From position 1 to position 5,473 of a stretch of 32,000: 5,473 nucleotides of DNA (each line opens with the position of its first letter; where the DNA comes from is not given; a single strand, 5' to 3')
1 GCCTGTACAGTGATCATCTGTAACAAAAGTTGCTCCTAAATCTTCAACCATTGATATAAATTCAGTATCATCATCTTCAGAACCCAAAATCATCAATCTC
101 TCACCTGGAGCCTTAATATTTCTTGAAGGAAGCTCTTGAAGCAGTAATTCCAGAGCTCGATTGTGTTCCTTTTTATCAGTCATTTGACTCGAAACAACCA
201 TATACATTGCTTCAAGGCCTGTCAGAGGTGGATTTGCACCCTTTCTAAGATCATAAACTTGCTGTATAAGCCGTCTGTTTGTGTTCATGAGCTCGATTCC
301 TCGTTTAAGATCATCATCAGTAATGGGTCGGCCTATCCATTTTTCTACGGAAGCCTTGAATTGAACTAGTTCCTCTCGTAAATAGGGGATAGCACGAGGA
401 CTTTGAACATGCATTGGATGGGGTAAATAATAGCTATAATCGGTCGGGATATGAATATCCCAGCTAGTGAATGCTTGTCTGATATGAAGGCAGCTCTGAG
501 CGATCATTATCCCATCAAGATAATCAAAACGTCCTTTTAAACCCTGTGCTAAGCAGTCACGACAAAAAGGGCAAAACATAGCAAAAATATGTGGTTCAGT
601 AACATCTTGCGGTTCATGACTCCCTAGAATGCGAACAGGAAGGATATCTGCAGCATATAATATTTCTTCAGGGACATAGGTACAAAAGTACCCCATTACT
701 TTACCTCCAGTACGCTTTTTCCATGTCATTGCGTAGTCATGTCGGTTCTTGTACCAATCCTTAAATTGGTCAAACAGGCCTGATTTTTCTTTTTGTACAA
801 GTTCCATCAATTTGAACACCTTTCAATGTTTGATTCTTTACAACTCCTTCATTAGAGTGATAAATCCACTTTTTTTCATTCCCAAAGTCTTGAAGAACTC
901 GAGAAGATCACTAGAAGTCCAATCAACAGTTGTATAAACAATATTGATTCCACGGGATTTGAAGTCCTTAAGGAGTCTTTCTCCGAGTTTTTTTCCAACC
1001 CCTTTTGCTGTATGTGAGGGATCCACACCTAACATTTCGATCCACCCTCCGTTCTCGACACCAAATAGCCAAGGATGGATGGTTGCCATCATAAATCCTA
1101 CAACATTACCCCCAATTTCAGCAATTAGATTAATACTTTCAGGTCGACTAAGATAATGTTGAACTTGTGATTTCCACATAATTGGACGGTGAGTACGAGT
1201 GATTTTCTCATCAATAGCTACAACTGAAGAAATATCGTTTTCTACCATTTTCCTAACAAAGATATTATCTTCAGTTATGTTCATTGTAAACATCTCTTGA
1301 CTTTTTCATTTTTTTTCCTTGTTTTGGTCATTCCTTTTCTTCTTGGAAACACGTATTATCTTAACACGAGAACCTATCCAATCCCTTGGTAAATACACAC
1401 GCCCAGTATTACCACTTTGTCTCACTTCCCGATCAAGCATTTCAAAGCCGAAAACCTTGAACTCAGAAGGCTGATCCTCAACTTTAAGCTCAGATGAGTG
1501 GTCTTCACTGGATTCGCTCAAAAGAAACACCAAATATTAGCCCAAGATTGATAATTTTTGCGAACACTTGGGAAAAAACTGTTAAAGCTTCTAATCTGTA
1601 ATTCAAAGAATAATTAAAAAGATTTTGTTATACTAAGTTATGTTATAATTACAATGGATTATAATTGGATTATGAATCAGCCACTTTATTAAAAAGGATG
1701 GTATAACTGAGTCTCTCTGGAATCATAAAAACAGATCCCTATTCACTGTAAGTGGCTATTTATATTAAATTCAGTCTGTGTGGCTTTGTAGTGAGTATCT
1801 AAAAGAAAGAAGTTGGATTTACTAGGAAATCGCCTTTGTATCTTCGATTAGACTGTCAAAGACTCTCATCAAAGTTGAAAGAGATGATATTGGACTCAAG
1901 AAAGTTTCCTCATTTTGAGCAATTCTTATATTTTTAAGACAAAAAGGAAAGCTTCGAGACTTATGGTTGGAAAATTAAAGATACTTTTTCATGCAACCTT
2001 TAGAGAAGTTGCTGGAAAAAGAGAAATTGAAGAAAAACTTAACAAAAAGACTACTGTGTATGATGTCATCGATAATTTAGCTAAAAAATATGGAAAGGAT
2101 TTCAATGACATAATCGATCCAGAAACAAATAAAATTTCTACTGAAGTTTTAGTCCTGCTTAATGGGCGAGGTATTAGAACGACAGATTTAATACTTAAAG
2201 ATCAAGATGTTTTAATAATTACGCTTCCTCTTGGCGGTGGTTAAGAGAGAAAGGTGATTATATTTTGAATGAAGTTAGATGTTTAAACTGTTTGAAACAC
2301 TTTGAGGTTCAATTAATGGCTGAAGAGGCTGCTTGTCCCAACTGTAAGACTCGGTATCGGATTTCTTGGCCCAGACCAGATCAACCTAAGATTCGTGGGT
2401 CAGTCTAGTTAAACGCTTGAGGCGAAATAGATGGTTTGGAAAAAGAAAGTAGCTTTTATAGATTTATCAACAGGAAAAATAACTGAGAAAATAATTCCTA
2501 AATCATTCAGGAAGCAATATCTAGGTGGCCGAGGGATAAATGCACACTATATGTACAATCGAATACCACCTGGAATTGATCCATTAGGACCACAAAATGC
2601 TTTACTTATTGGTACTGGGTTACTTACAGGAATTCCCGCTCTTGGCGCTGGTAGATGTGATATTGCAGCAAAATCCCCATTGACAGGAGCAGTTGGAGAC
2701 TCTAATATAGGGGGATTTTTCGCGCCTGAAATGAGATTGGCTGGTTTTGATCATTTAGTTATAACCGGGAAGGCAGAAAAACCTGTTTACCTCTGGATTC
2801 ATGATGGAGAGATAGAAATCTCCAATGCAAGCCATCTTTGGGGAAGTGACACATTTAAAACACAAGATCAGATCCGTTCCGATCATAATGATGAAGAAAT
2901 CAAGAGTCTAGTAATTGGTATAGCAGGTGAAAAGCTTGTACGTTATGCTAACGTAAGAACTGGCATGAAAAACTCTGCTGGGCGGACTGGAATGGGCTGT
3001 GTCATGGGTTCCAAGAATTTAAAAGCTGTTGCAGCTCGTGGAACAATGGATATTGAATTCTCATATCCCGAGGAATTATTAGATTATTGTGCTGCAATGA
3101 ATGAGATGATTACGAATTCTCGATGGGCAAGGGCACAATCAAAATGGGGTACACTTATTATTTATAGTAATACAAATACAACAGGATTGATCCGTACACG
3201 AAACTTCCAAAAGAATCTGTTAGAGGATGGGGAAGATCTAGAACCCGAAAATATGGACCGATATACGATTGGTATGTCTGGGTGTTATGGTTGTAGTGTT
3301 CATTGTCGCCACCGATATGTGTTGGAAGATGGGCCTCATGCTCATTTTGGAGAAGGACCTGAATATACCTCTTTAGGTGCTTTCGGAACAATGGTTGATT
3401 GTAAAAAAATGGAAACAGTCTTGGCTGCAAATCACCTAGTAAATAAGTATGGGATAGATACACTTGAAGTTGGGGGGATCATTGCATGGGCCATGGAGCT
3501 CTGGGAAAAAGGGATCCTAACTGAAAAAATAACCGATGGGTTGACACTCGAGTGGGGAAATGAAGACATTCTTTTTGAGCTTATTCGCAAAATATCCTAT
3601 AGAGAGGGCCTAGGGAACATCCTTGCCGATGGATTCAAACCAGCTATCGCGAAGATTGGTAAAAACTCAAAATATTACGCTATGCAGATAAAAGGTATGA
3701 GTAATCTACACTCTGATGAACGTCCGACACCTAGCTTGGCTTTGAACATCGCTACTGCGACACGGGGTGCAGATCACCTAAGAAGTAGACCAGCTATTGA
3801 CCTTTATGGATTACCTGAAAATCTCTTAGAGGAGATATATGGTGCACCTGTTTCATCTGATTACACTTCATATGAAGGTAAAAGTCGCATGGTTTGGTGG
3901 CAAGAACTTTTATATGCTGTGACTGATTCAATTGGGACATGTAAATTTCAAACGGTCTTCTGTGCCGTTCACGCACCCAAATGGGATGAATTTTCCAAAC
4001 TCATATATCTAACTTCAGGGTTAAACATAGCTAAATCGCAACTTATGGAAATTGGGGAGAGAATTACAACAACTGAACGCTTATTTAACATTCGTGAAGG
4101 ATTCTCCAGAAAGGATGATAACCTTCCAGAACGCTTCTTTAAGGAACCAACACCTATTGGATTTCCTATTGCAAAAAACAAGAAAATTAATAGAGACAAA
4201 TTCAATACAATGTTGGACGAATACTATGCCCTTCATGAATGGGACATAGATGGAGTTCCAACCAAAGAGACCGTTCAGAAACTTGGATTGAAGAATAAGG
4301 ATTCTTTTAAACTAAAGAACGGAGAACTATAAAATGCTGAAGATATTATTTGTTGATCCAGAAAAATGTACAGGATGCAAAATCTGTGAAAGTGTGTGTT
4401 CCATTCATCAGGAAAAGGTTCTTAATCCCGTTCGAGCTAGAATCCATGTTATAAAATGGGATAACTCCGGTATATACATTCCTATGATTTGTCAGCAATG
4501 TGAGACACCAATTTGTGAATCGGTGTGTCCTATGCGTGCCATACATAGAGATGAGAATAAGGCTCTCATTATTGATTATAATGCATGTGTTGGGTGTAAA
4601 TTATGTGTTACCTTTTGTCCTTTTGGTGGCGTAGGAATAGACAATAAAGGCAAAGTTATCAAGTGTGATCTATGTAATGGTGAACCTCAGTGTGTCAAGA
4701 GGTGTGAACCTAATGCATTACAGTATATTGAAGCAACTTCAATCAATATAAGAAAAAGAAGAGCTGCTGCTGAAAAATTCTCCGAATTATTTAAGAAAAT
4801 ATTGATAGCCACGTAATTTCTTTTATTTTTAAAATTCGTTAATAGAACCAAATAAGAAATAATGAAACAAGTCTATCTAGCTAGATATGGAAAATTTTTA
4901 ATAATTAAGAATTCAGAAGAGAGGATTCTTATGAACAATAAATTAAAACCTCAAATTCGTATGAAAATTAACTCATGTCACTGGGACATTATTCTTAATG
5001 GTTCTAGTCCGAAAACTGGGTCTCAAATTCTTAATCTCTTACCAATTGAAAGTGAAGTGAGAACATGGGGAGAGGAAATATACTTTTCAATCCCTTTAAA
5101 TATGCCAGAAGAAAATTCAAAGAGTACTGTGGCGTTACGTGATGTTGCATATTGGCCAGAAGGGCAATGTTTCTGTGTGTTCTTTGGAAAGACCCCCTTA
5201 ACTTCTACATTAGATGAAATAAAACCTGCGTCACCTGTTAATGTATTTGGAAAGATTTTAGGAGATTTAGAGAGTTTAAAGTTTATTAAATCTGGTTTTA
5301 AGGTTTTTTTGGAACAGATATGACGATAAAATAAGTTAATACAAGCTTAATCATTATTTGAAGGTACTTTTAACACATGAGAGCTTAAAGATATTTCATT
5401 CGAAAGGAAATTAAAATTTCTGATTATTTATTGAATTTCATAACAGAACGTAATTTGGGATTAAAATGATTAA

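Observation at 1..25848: Near-complete anaerobic benzoyl-CoA degradation cluster in a probable Asgard archaeon, next to eukaryote-signature GTPases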

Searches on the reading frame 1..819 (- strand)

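Call 3: search_protein_families(library=pfam, proteins=[window:1-819:-])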
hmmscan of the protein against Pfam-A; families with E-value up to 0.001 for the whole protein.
window:1-819:- (273 aa): 1 family
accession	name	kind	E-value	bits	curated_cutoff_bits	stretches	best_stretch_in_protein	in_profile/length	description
PF06050.19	HGD-D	-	1.2e-52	180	28.4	1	46-273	1-232/342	2-hydroxyglutaryl-CoA dehydratase, D-component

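Call 6: search_protein_families(library=ncbifam, proteins=[window:1-819:-], max_evalue=0.00001)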
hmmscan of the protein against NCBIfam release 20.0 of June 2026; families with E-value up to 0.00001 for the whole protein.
window:1-819:- (273 aa): 4 families
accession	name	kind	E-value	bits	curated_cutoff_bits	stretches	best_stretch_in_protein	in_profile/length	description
TIGR03190.1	benz_CoA_bzdN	equivalog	1.1e-97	327.3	453.8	1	14-273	2-263/377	benzoyl-CoA reductase, bzd-type, subunit N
NF052456.1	HyiscapDhHadC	equivalog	2e-33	115.8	700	1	15-269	4-259/372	(R)-2-hydroxyisocaproyl-CoA dehydratase subunit beta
NF040772.1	double_cubane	equivalog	5.1e-31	108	350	1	20-273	2-264/372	double-cubane-cluster-containing anaerobic reductase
TIGR02263.1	benz_CoA_red_C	equivalog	1.6e-28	99.8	421.15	1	30-270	20-266/380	benzoyl-CoA reductase subunit C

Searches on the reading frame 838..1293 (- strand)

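Call 3: search_protein_families(library=pfam, proteins=[window:838-1293:-])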
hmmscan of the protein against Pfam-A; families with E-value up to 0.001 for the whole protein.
window:838-1293:- (151 aa): 4 families
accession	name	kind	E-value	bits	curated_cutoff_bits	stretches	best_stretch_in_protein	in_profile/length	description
PF00583.31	Acetyltransf_1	-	5e-14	53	20.7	1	40-139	20-116/116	Acetyltransferase (GNAT) family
PF13673.13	Acetyltransf_10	-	2.9e-07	30.9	23.6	1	33-142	11-110/128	Acetyltransferase (GNAT) domain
PF13508.13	Acetyltransf_7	-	5e-07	30.4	27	1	56-138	6-81/84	Acetyltransferase (GNAT) domain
PF13527.13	Acetyltransf_9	-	2.6e-05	24.7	25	1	14-120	3-110/127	Acetyltransferase (GNAT) domain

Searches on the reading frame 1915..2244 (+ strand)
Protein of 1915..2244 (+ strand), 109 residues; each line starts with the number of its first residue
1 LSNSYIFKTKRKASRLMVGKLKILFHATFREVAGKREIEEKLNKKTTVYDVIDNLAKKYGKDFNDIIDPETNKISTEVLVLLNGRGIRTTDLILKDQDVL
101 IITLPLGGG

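Call 3: search_protein_families(library=pfam, proteins=[window:1915-2244:+])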
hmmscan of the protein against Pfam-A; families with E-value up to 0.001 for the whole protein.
window:1915-2244:+ (109 aa): 1 family
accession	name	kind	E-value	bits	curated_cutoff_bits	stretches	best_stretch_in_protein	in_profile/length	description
PF02597.26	ThiS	-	2.1e-08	35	22.5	1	23-109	1-76/76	ThiS family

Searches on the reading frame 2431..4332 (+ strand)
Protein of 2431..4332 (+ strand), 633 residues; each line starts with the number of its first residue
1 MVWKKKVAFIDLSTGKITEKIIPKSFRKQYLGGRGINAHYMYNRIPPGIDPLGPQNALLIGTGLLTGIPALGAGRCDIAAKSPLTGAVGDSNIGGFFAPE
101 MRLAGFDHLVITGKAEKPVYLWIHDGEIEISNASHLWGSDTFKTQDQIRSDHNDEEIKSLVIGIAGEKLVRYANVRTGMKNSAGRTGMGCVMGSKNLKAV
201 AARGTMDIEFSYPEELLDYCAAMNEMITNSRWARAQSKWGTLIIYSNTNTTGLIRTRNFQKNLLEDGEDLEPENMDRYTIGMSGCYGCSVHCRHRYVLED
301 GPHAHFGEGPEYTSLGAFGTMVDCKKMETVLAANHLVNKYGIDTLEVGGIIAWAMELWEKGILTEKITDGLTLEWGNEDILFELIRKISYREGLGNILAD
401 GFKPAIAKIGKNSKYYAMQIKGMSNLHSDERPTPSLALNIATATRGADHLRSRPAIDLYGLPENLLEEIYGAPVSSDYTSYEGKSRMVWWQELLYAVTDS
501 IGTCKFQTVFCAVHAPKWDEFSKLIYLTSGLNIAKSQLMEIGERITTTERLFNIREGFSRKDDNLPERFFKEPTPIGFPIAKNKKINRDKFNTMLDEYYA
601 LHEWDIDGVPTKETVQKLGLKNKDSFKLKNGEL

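Call 3: search_protein_families(library=pfam, proteins=[window:2431-4332:+])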
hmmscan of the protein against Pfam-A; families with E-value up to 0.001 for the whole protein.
window:2431-4332:+ (633 aa): 2 families
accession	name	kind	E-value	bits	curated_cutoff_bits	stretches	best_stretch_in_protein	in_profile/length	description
PF01314.23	AFOR_C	-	5.2e-117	391.7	27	1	220-620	3-385/385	Aldehyde ferredoxin oxidoreductase, domains 2 & 3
PF02730.20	AFOR_N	-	1.8e-75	253.5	29.8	1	6-205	2-199/199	Aldehyde ferredoxin oxidoreductase, N-terminal domain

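Call 6: search_protein_families(library=ncbifam, proteins=[window:2431-4332:+], max_evalue=0.00001)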
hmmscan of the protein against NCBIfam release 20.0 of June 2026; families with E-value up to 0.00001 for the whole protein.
window:2431-4332:+ (633 aa): 2 families
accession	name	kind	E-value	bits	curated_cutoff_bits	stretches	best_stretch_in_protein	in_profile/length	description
NF007354.0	PRK09849.1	equivalog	1.6e-63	215.5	868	1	3-622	8-690/703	aldehyde ferredoxin oxidoreductase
NF040818.1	GAPOR_Arch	equivalog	1.5e-11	43.3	1300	1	48-127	44-123/654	glyceraldehyde-3-phosphate:ferredoxin oxidoreductase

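Call 51: search_solved_structures(query=window:2431-4329:+, max_evalue=1e-10)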
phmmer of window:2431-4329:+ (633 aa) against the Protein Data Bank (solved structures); distinct sequences matched with E-value up to 1e-10: 9.
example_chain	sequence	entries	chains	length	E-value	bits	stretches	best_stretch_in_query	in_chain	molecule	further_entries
9mqx_D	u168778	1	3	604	6.5e-108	365.2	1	6-621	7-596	Aldehyde:ferredoxin oxidoreductase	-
1aor_A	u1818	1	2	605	1.3e-102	347.7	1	9-620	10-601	ALDEHYDE FERREDOXIN OXIDOREDUCTASE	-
8c0z_A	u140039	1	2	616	8.3e-93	315.3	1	1-620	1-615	Aldehyde:ferredoxin oxidoreductase,tungsten-containing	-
9g7j_A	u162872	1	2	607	3.5e-90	306.6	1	24-621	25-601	Aldehyde ferredoxin oxidoreductase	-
1b25_A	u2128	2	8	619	1e-84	288.6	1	3-620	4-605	PROTEIN (FORMALDEHYDE FERREDOXIN OXIDOREDUCTASE) | FORMALDEHYDE FERREDOXIN OXIDOREDUCTASE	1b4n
4z3w_A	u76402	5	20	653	2.3e-74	254.3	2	9-225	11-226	Benzoyl-CoA reductase, putative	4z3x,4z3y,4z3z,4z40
9q1t_A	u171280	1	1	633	4.7e-74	253.3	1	5-620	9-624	Tungsten-dependent aldehyde oxidoreductase WOR83 from Haloferax volcanii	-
6x6u_A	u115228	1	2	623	3.2e-64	220.8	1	5-488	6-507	Formaldehyde:ferredoxin oxidoreductase wor5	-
6x1o_A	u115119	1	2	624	3.2e-64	220.8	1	5-488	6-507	Formaldehyde:ferredoxin oxidoreductase wor5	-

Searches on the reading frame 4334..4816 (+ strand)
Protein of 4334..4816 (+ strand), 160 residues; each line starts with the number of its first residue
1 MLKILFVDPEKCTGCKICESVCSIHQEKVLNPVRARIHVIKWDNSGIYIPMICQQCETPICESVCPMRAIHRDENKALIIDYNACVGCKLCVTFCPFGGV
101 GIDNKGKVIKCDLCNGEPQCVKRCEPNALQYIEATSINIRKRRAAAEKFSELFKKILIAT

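Call 3: search_protein_families(library=pfam, proteins=[window:4334-4816:+])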
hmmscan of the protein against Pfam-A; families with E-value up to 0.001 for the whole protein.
window:4334-4816:+ (160 aa): 11 families
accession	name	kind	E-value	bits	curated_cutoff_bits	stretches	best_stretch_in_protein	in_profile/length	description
PF12837.12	Fer4_6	-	2.1e-11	43.6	25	2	80-98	4-22/24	4Fe-4S binding domain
PF00037.32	Fer4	-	3.7e-11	42.8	21.1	2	79-98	2-21/24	4Fe-4S binding domain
PF12838.12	Fer4_7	-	7.3e-11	42.8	27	1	53-98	2-51/52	4Fe-4S dicluster domain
PF13247.11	Fer4_11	-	1.7e-10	41.4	26.2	1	47-130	4-96/100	4Fe-4S dicluster domain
PF13237.11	Fer4_10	-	1.9e-10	40.9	25.5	1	78-124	2-52/53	4Fe-4S dicluster domain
PF12797.12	Fer4_2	-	8.2e-10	38.4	24.5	2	78-97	3-22/22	4Fe-4S binding domain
PF13187.11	Fer4_9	-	8.4e-10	39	27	2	53-96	2-48/52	4Fe-4S dicluster domain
PF14697.11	Fer4_21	-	1.9e-09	37.9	35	1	53-97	8-53/59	4Fe-4S dicluster domain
PF12800.12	Fer4_4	-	7.2e-08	32.5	24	1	83-98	2-17/17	4Fe-4S binding domain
PF13183.11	Fer4_8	-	3.4e-06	27.9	27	0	10-67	3-66/68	4Fe-4S dicluster domain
PF25160.1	LdpA_Fe-S-bd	-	5.8e-06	26.4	27.6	1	55-99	4-42/49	LdpA Fe-S cluster-binding domain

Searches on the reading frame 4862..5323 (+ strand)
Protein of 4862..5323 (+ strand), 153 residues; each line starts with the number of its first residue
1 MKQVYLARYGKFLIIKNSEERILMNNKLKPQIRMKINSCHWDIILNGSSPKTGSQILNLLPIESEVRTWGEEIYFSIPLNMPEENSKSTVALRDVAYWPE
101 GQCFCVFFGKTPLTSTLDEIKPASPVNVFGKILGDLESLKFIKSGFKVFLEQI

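Call 3: search_protein_families(library=pfam, proteins=[window:4862-5323:+])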
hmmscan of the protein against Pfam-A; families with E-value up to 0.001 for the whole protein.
window:4862-5323:+ (153 aa): 2 families
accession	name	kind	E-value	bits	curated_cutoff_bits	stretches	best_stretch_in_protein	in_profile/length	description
PF04126.18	Cyclophil_like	-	2.5e-37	127.8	27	1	31-151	2-120/120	Cyclophilin-like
PF18050.6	Cyclophil_like2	-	1.9e-05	25.1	22.7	1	51-111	16-79/115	Cyclophilin-like family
